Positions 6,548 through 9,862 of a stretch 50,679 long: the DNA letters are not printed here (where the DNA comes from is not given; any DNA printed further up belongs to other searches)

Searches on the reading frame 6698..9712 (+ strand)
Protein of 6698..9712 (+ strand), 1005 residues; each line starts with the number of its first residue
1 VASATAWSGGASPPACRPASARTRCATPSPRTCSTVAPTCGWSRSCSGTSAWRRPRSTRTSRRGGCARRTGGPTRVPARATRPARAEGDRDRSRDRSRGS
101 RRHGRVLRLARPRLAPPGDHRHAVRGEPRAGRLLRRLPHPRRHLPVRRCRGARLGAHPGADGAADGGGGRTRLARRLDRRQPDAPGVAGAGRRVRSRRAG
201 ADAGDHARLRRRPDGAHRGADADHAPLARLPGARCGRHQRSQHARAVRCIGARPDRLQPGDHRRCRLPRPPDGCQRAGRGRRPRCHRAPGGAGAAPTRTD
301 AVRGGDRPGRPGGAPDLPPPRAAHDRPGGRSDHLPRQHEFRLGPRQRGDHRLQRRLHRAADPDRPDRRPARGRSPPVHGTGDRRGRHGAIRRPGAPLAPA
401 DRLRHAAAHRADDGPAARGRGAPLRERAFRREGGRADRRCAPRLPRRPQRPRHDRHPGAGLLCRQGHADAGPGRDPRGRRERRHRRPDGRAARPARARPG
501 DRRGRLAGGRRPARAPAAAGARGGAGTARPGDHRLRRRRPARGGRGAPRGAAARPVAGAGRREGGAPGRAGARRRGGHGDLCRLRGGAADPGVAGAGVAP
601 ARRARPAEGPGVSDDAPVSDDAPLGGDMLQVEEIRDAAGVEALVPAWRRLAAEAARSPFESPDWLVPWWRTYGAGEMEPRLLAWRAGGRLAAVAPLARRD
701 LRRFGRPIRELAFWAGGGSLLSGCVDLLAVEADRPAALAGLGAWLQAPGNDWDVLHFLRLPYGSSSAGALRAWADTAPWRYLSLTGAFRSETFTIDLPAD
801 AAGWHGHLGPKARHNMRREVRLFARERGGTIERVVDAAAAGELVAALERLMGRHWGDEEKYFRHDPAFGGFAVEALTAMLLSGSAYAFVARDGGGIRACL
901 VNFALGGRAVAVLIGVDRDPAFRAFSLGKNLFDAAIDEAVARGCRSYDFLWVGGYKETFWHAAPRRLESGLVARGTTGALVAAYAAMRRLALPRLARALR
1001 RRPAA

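Call 92: search_protein_families(library=pfam, proteins=[window:6698-9712:+], max_evalue=0.00001)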
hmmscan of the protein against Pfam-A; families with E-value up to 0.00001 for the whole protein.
window:6698-9712:+ (1005 aa): 1 family
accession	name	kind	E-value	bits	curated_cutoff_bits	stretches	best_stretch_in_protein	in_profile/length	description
PF13480.13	Acetyltransf_6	-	3.6e-17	63.3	22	1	811-951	2-136/143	Acetyltransferase (GNAT) domain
